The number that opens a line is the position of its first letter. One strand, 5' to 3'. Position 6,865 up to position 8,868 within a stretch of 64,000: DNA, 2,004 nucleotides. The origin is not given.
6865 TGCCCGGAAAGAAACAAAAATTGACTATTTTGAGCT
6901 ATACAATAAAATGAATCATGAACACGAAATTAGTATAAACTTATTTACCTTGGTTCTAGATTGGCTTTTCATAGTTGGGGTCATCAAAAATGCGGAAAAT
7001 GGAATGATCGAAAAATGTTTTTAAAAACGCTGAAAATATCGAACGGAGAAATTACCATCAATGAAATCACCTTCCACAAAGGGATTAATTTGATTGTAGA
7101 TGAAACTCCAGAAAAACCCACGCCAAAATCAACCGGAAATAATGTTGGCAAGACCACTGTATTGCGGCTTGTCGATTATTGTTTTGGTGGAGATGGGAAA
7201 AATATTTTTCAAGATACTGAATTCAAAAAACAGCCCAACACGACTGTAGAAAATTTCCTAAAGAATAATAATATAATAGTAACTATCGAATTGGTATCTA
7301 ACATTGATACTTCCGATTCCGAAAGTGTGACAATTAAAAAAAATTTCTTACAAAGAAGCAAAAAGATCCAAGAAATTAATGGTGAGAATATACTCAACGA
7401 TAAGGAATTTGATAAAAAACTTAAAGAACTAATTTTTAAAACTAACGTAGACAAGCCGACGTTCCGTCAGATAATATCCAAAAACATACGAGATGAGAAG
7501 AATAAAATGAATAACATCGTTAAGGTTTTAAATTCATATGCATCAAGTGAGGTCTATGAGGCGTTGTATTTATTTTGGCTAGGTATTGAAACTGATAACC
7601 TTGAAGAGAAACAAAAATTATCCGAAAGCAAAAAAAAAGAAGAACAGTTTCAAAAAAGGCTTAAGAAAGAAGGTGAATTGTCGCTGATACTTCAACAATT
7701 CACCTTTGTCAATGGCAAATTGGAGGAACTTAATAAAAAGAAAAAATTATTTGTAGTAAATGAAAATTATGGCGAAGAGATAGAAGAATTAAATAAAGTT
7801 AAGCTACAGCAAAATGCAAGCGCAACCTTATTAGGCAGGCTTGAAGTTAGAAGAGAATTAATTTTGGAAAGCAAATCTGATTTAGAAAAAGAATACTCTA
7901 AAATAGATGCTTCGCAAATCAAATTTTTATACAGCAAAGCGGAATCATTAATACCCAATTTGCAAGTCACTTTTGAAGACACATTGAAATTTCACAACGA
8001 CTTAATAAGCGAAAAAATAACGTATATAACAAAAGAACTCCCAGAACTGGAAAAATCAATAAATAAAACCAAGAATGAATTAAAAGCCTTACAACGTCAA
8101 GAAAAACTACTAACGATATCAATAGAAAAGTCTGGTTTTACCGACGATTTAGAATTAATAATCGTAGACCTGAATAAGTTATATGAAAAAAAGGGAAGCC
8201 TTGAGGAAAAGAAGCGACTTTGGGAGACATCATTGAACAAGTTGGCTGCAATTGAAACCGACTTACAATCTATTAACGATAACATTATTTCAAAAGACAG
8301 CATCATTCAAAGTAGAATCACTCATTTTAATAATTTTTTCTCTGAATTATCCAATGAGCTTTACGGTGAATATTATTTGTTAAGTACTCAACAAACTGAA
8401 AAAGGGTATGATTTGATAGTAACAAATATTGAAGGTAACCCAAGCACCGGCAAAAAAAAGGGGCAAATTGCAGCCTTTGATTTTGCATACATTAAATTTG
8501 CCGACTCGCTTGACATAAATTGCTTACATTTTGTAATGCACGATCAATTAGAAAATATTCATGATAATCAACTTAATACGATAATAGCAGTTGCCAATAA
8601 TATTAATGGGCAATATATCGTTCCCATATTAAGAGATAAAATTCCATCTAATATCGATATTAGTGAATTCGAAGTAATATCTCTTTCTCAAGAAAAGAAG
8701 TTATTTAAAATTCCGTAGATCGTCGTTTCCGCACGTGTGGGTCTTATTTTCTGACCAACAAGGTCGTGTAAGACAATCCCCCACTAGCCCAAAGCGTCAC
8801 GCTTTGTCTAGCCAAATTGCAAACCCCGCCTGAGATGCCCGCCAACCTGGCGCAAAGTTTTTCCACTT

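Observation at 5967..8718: AT-rich three-gene HNH / small helical protein / coiled-coil ABC ATPase cassette (ABC-3C architecture)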

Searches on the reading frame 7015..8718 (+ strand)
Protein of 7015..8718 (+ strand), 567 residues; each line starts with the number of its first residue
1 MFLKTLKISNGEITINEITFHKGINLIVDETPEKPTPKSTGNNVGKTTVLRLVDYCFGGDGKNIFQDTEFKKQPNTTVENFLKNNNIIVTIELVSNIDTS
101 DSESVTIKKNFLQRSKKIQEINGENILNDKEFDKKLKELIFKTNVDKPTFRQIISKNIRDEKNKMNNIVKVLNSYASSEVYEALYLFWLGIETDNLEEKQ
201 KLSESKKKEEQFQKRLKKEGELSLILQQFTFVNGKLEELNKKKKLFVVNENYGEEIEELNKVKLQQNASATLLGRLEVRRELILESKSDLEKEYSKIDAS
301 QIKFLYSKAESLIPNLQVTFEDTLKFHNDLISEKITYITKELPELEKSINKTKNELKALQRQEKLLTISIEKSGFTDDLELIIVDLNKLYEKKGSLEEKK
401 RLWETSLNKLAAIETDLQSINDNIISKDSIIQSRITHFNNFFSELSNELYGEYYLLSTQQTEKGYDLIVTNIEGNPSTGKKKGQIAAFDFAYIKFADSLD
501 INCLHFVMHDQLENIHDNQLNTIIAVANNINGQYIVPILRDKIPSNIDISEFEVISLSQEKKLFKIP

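Call 3: search_protein_families(library=pfam, proteins=[window:7015-8715:+], max_evalue=1)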
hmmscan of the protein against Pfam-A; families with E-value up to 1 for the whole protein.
window:7015-8715:+ (567 aa): 2 families
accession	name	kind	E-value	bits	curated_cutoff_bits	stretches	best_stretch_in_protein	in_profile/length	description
PF10088.15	DUF2326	-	2.2e-19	70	28.7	1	446-566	2-139/141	Uncharacterised protein conserved in bacteria (DUF2326)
PF01752.23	Peptidase_M9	-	0.023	14.4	26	1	97-195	33-127/289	Collagenase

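Call 4: search_protein_families(library=ncbifam, proteins=[window:7015-8715:+], max_evalue=1)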
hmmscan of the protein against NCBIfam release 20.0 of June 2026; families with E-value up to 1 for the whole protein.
window:7015-8715:+ (567 aa): 1 family
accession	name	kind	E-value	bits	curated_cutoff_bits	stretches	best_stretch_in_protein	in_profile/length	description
NF045780.1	TrlF_fam_ATP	equivalog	0.00015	20.6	350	1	45-508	321-773/944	TrlF family AAA-like ATPase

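Call 5: search_protein_families(library=padloc, proteins=[window:7015-8715:+], max_evalue=1)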
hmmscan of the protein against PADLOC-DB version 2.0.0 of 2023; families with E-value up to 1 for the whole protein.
window:7015-8715:+ (567 aa): 2 families
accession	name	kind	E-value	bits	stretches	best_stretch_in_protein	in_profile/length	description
PDLC04774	PDC-M68B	-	2.5e-42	143.3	1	14-552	11-557/581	-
PDLC03859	LmuB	-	1.6e-07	28.9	1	1-450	3-487/611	-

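Call 18: search_solved_structures(query=window:7015-8715:+, max_evalue=1, show_alignments=2)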
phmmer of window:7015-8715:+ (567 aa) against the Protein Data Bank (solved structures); distinct sequences matched with E-value up to 1: 38.
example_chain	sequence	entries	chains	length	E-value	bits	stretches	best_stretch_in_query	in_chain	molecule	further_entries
2nog_A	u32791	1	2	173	0.062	15.4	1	120-216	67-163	ISWI protein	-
3bjf_A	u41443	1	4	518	0.32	13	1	444-506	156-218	Pyruvate kinase isozymes M1/M2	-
4g1n_A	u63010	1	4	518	0.32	13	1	444-506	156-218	Pyruvate kinase isozymes M1/M2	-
4yj5_A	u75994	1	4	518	0.32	13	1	444-506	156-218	Pyruvate kinase PKM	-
6b6u_A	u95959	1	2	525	0.33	13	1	444-506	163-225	Pyruvate kinase PKM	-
3bjt_A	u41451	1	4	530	0.33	13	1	444-506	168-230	Pyruvate kinase isozymes M1/M2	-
8x4r_A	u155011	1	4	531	0.33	13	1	444-506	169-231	Pyruvate kinase PKM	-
4qg6_A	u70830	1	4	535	0.33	13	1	444-506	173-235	Pyruvate kinase PKM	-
3u2z_A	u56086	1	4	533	0.33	13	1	444-506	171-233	Pyruvate kinase isozymes M1/M2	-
3g2g_A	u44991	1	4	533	0.33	13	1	444-506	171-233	Pyruvate kinase isozymes M1/M2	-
4qg9_A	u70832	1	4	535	0.34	13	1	444-506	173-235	Pyruvate kinase PKM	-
4rpp_A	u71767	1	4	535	0.34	13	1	444-506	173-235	Pyruvate kinase PKM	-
4qgc_A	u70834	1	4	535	0.34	13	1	444-506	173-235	Pyruvate kinase PKM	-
4qg8_A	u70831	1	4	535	0.34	13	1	444-506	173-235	Pyruvate kinase PKM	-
9hia_A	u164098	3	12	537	0.34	13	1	444-506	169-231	Pyruvate kinase PKM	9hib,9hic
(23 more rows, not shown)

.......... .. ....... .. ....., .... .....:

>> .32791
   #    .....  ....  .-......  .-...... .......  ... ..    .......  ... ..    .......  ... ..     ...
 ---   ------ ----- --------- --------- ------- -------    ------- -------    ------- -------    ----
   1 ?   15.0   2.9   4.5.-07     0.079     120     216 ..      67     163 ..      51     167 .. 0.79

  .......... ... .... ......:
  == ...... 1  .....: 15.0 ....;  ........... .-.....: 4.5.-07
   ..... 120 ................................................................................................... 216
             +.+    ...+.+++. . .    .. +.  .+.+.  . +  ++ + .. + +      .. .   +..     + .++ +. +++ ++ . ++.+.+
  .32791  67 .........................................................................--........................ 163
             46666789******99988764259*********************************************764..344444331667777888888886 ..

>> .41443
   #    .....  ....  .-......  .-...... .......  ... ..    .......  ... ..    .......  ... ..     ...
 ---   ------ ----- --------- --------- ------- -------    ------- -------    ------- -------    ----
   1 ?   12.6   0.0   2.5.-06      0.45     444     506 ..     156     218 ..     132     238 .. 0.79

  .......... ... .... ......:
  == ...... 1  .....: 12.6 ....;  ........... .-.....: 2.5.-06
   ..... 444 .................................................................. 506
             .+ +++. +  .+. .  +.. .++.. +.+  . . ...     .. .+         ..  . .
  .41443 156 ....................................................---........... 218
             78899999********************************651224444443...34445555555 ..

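Call 20: find_homologous_proteins(query=window:7015-8715:+, max_evalue=0.00001)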
Query window:7015-8715:+ (567 aa): 4901 proteins with E <= 0.00001 among 8000 candidates; the best 120 are listed.
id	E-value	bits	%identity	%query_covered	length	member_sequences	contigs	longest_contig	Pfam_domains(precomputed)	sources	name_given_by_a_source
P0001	0.0e+0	1198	100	100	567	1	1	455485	PF10088.16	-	-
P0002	1.8e-293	992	81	100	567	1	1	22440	PF10088.16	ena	-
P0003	1.3e-288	976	80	100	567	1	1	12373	PF10088.16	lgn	-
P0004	5.7e-285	964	79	100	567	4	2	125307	PF10088.16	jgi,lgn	jgi:uncharacterized protein YydD (DUF2326 family)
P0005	1.7e-284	963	79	100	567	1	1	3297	PF10088.16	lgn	-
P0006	6.0e-284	961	79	100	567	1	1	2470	PF10088.16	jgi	jgi:uncharacterized protein YydD (DUF2326 family)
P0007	3.0e-283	958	79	100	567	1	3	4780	PF10088.16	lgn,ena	-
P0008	1.2e-282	957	78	100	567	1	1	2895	PF10088.16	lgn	-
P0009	4.6e-282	955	78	100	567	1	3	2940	PF10088.16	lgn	-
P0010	6.8e-282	954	78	100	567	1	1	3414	PF10088.16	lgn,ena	-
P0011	7.8e-282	954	78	100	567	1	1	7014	PF10088.16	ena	-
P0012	1.7e-281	953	78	100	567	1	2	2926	PF10088.16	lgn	-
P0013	2.3e-281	952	78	100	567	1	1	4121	PF10088.16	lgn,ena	-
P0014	5.1e-281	951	78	100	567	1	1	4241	PF10088.16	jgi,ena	-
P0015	1.1e-280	950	76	100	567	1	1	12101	PF10088.16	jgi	jgi:uncharacterized protein YydD (DUF2326 family)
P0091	5.5e-249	845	69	100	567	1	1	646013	PF10088.16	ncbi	-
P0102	1.4e-243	828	70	100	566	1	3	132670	PF10088.16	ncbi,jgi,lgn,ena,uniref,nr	ncbi:MAG: DUF2326 domain-containing protein [Flavobacterium sp.]|jgi:uncharacterized protein YydD (D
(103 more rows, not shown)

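Call 21: find_related_loci(query=window:7015-8715:+, collection=genome_contigs, flank=6000)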
Query window:7015-8715:+ (567 aa) in genome_contigs; peptide patterns used: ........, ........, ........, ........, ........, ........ (x = any residue, [..] = any of these).
211 stretches matched a pattern; 23 encode a relative of the query (tblastn E <= 1e-3); 23 distinct loci.
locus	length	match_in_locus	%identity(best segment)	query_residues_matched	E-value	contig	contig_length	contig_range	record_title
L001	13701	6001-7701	78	1-567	0e+0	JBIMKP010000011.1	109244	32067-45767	MAG: Bacteroidia bacterium isolate CCAP1403_21_bin-002 CCAP1403_21_bin-002_c11, whole genome shotgun sequence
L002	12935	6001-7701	77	1-567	0e+0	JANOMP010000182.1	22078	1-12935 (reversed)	MAG: Cytophagaceae bacterium isolate VAR_45_concoct_34 VAR_45_k141_3522155, whole genome shotgun sequence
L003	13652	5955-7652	76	1-566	0e+0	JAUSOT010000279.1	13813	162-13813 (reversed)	MAG: Candidatus Cloacimonadales bacterium isolate E21_maxbin.083 E21_k141_375251, whole genome shotgun sequence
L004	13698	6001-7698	77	1-566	0e+0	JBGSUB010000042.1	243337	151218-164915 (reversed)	MAG: Lentimicrobiaceae bacterium isolate JTS-AC422 k141_2193751, whole genome shotgun sequence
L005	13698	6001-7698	76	1-566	0e+0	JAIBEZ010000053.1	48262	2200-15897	MAG: Prolixibacteraceae bacterium isolate BC_metabat.bin.32 BC_k141_106663, whole genome shotgun sequence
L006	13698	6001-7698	76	1-566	0e+0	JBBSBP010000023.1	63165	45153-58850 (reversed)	MAG: Bacteroidales bacterium isolate La6_metabat2.157 La6_metabat2.157_K_1166486_L_63165_cov_20.2752, whole genome shotg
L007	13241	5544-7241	75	1-566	0e+0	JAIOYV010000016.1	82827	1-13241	MAG: Bacteroidales bacterium isolate Tobar12.5m-G22 Tobar12-5m-C219, whole genome shotgun sequence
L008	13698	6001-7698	74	1-566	0e+0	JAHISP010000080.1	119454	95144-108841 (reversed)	MAG: Bacteroidetes bacterium isolate MM_PC_MetaG.mb.18 MM_PC_MetaG.mb.18_k141_1571110, whole genome shotgun sequence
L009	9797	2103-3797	67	1-566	0e+0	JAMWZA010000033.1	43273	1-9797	MAG: Marinoscillum sp. isolate MSM7 MSM7_33, whole genome shotgun sequence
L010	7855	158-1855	65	1-567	0e+0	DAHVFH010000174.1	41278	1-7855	MAG TPA_asm: Cytophagales bacterium isolate clean292 k141_79188, whole genome shotgun sequence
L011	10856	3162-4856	65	1-566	0e+0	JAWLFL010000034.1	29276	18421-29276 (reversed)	MAG: Cyclobacterium sp. isolate 21BLK6-1.bin.141 NODE_1124_length_29276_cov_10.039278, whole genome shotgun sequence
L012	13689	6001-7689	62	1-566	0e+0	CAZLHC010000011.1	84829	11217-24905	MAG TPA_asm: uncultured Paludibacter sp. isolate SRP263991_co7_18 genome assembly, contig: NODE_186_length_84829_cov_9.5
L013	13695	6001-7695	59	1-567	0e+0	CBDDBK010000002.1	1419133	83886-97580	MAG: Flammeovirgaceae bacterium isolate 64983b94-c568-469d-9709-3c72167d8e3b genome assembly, contig: contig_2, whole ge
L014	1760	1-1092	72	203-566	0e+0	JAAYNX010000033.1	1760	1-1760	MAG: Clostridiaceae bacterium isolate AS21ysBPME_283 174310_AS21, whole genome shotgun sequence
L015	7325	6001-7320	60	1-439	4e-165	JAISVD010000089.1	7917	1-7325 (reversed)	MAG: Spirochaetaceae bacterium isolate Mx356_bin16 k119_1139344, whole genome shotgun sequence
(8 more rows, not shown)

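Call 24: find_encoding_contigs(protein=window:7015-8718:+, flank=10000, max_places=3)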
Protein window:7015-8718:+ (567 aa): 3 contigs read that carry it; 2 places shown.
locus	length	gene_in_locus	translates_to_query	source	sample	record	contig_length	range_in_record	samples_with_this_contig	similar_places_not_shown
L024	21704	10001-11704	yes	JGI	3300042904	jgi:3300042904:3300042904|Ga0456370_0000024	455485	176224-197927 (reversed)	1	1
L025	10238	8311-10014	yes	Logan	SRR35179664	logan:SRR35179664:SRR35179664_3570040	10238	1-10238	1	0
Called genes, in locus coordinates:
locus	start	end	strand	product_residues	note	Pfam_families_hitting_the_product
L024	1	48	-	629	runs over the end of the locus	PF14938:SNAP (faint), PF00515:TPR_1 (faint), PF07719:TPR_2 (faint), PF13374:TPR_10 (faint), PF13424:TPR_12, PF13428:TPR_14 (faint), PF13424:TPR_12 (weak), PF07568:HisKA_2, +2 more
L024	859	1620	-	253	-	PF00121:TIM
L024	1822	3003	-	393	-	PF13562:NTP_transf_4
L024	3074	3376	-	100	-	PF01197:Ribosomal_L31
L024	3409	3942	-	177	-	PF08534:Redoxin, PF00578:AhpC-TSA, PF00085:Thioredoxin, PF13098:Thioredoxin_2 (weak), PF13905:Thioredoxin_8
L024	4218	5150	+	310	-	-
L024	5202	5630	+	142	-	PF08818:DUF1801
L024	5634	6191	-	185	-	PF14066:DUF4256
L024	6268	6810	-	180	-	PF05163:DinB, PF12867:DinB_2 (weak)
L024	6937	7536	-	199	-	PF08818:DUF1801, PF13376:OmdA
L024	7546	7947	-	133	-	PF13564:DoxX_2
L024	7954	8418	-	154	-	PF08327:AHSA1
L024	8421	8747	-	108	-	PF12840:HTH_20, PF01022:HTH_5, PF24033:DUF7342 (weak)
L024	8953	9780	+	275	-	PF20275:CTD10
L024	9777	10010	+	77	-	PF20293:MC6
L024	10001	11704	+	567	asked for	PF10088:DUF2326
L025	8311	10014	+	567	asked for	PF10088:DUF2326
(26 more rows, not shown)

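Call 31: find_encoding_contigs(protein=P0091, flank=10000, max_places=2)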
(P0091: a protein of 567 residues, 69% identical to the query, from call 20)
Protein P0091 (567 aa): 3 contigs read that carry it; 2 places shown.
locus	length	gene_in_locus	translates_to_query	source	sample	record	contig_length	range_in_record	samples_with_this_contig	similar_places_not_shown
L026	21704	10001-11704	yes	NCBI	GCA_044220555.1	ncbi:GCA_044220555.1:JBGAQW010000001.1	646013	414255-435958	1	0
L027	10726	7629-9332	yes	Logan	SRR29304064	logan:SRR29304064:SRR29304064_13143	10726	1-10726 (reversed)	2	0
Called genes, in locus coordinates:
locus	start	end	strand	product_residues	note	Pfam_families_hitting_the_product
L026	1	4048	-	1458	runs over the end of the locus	PF00873:ACR_tran, PF02321:OEP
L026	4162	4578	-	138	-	-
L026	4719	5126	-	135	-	PF00072:Response_reg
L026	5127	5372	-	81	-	-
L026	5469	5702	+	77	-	PF13560:HTH_31 (weak), PF12844:HTH_19 (weak), PF01381:HTH_3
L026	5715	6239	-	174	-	-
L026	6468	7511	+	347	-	PF01381:HTH_3, PF12844:HTH_19, PF13560:HTH_31 (weak), PF06114:Peptidase_M78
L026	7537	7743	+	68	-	-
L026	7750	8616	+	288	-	-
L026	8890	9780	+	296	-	-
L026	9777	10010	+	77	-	PF20293:MC6, PF20295:MC8 (weak)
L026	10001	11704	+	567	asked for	PF10088:DUF2326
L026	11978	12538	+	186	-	-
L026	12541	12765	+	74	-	-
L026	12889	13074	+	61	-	-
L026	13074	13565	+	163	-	-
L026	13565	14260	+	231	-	-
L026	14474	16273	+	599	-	-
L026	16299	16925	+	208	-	-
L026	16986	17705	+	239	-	-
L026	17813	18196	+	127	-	-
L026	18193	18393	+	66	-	-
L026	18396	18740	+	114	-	-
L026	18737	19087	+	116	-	-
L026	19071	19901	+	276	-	-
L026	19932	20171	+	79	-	-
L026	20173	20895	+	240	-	-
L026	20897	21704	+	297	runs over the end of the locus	-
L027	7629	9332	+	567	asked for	PF10088:DUF2326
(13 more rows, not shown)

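Call 32: find_encoding_contigs(protein=P0102, flank=10000, max_places=2)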
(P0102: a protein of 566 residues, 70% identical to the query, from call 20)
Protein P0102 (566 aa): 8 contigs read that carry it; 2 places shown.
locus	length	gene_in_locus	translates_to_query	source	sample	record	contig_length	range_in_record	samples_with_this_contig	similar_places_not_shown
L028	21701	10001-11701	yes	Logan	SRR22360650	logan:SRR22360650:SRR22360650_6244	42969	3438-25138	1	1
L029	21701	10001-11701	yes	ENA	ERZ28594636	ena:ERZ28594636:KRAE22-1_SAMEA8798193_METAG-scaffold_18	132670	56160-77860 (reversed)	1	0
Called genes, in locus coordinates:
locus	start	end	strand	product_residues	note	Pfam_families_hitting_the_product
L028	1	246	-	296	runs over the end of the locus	PF00892:EamA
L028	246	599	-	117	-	PF03960:ArsC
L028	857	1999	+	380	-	PF01053:Cys_Met_Meta_PP, PF00155:Aminotran_1_2, PF06838:Met_gamma_lyase (weak), PF00266:Aminotran_5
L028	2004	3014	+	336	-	-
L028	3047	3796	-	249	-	PF11276:DUF3078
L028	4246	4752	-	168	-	PF10652:DUF2480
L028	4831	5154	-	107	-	PF01883:FeS_assembly_P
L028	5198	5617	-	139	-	PF02657:SufE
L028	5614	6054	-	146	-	-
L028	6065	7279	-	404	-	PF00155:Aminotran_1_2 (weak), PF00266:Aminotran_5, PF01053:Cys_Met_Meta_PP (weak)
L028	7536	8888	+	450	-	PF00144:Beta-lactamase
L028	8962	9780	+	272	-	PF20275:CTD10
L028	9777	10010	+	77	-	PF20293:MC6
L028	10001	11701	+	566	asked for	PF10088:DUF2326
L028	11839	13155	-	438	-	PF19295:SufBD_N, PF01458:SUFBD_core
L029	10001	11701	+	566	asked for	PF10088:DUF2326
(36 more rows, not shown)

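Call 33: find_encoding_contigs(protein=P0004, flank=10000, max_places=2)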
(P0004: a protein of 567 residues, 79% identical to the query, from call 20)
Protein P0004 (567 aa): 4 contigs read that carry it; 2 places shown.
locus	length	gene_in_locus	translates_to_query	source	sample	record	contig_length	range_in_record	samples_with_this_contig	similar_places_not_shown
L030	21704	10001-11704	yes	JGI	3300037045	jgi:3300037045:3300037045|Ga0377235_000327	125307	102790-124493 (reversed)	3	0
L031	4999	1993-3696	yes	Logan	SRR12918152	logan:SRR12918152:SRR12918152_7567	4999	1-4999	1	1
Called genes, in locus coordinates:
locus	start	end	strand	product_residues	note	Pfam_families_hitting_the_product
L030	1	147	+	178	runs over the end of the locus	PF02417:Chromate_transp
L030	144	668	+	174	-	PF02417:Chromate_transp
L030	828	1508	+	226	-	PF13472:Lipase_GDSL_2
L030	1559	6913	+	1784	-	PF01835:MG2, PF00207:A2M, PF17973:bMG10 (weak)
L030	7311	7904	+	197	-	-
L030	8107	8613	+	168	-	-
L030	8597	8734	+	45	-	-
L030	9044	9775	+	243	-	PF20275:CTD10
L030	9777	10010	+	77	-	PF20293:MC6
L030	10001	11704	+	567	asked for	PF10088:DUF2326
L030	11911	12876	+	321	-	-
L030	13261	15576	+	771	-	PF08239:SH3_3, PF15615:TerB_C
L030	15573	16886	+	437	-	PF10923:BrxC_BrxD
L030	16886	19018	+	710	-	PF00270:DEAD, PF04851:ResIII, PF00271:Helicase_C, PF22590:Cas3-like_C_2 (weak)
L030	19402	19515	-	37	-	-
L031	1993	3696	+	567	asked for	PF10088:DUF2326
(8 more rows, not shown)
